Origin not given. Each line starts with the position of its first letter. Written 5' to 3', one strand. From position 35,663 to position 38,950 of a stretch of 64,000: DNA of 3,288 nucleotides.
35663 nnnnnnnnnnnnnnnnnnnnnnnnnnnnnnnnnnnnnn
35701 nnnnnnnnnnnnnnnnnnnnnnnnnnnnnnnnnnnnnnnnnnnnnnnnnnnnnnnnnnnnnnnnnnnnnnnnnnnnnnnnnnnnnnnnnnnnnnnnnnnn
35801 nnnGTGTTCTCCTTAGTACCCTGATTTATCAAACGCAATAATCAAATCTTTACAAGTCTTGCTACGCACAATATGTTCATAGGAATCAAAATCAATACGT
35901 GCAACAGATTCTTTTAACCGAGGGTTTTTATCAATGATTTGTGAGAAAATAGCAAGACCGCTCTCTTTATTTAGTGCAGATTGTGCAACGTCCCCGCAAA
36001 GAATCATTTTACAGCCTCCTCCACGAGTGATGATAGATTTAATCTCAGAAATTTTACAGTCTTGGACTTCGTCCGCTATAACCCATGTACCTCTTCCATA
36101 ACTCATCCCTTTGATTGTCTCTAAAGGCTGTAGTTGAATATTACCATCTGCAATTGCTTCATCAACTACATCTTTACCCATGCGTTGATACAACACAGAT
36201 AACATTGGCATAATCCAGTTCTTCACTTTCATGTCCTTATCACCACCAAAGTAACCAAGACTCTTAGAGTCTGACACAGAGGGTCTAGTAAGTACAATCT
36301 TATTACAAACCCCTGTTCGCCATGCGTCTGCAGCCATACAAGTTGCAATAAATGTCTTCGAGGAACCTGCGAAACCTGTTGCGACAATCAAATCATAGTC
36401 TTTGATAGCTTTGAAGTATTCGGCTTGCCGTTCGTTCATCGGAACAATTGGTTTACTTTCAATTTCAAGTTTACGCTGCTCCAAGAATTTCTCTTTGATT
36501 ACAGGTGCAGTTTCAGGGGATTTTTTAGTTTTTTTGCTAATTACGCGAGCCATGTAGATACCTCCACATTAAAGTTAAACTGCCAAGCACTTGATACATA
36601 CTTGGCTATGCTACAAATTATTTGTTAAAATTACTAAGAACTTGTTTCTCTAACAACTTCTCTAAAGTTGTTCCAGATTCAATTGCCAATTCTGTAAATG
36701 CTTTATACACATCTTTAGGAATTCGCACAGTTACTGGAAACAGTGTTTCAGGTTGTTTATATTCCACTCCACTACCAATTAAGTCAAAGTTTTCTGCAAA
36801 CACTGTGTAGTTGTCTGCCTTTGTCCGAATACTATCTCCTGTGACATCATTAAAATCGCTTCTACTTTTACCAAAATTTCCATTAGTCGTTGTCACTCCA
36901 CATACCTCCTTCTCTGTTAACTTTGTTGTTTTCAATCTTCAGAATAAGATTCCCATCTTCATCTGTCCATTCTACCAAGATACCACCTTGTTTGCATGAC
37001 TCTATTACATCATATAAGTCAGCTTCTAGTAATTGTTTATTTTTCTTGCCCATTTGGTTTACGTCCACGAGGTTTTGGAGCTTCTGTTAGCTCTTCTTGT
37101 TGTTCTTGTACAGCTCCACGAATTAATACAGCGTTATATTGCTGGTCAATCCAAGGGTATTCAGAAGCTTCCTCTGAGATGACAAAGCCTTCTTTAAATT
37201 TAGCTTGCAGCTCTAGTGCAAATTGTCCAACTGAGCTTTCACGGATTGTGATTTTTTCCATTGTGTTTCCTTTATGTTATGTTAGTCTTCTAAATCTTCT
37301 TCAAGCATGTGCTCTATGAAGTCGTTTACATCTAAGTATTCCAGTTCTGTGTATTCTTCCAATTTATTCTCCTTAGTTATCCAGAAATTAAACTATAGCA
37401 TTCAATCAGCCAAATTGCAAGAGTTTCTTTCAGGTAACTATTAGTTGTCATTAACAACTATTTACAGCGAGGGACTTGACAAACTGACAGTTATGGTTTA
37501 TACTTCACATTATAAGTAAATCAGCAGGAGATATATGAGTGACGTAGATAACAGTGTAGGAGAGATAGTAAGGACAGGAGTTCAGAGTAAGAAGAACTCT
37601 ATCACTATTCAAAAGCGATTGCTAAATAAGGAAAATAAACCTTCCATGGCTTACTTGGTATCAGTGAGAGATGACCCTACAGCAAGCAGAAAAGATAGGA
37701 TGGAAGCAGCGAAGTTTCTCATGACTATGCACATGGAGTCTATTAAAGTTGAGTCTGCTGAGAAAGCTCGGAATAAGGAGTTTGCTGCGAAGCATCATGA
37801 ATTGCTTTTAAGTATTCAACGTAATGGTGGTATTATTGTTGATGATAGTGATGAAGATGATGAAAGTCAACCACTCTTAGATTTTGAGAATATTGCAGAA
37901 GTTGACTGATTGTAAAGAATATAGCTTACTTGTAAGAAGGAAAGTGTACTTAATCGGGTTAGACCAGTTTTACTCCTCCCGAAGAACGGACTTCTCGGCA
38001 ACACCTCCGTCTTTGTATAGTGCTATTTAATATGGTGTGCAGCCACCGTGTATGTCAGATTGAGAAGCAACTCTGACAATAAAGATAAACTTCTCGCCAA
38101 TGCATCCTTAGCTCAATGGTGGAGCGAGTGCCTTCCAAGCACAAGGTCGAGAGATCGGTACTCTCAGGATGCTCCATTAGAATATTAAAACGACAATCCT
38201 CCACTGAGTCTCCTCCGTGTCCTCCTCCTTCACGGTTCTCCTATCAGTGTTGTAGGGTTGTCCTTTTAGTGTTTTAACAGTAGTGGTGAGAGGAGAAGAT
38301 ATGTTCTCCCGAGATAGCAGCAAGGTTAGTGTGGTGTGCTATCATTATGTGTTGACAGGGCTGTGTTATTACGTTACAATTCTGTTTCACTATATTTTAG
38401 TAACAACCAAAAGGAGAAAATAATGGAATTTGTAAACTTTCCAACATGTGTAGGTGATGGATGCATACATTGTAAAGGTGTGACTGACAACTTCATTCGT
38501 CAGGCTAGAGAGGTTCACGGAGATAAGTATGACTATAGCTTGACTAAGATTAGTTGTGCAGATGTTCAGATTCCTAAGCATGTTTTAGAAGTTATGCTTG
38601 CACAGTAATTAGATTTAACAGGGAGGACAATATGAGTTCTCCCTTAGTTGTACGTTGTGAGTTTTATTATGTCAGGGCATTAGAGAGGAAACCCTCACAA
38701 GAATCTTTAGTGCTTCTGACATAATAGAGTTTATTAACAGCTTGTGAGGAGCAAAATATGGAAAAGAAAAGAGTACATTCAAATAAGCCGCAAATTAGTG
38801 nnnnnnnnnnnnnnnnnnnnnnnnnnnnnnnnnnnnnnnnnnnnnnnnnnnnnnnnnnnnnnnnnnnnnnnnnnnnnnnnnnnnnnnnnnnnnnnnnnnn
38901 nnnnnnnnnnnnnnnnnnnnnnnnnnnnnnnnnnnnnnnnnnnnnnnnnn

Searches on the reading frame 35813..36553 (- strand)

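Call 34: search_protein_families(library=phrogs, proteins=[window:35813-36553:-], max_evalue=0.001)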
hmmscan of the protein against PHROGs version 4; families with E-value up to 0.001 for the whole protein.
window:35813-36553:- (246 aa): 4 families
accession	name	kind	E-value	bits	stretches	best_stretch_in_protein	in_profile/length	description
phrog_170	-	other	3.1e-63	215.1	1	6-245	47-281/323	PhoH-like phosphate starvation-inducible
phrog_32482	-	other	2.4e-56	192.6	2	64-244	406-586/589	PhoH-like phosphate starvation-inducible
phrog_2765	-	other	7.9e-31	108.4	1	25-192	221-397/443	PhoH-like phosphate starvation-inducible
phrog_2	-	head and packaging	5.7e-05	23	1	22-186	256-399/807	terminase large subunit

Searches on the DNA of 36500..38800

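Call 60: search_rna_families(source=window, start=36500, end=38800, threshold=evalue, max_evalue=1, show_alignments=2)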
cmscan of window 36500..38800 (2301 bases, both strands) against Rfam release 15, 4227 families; matches with E-value up to 1: 2.
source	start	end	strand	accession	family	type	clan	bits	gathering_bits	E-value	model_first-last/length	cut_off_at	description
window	38102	38173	+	RF00005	tRNA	Gene; tRNA;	CL00001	55.1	29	1.5e-10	1-71/71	no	tRNA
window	38102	38174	-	RF04354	Plastid-ycf2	Cis-reg;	-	22.1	65.7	0.18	1-75/75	no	Plastid-ycf2 5UTR RNA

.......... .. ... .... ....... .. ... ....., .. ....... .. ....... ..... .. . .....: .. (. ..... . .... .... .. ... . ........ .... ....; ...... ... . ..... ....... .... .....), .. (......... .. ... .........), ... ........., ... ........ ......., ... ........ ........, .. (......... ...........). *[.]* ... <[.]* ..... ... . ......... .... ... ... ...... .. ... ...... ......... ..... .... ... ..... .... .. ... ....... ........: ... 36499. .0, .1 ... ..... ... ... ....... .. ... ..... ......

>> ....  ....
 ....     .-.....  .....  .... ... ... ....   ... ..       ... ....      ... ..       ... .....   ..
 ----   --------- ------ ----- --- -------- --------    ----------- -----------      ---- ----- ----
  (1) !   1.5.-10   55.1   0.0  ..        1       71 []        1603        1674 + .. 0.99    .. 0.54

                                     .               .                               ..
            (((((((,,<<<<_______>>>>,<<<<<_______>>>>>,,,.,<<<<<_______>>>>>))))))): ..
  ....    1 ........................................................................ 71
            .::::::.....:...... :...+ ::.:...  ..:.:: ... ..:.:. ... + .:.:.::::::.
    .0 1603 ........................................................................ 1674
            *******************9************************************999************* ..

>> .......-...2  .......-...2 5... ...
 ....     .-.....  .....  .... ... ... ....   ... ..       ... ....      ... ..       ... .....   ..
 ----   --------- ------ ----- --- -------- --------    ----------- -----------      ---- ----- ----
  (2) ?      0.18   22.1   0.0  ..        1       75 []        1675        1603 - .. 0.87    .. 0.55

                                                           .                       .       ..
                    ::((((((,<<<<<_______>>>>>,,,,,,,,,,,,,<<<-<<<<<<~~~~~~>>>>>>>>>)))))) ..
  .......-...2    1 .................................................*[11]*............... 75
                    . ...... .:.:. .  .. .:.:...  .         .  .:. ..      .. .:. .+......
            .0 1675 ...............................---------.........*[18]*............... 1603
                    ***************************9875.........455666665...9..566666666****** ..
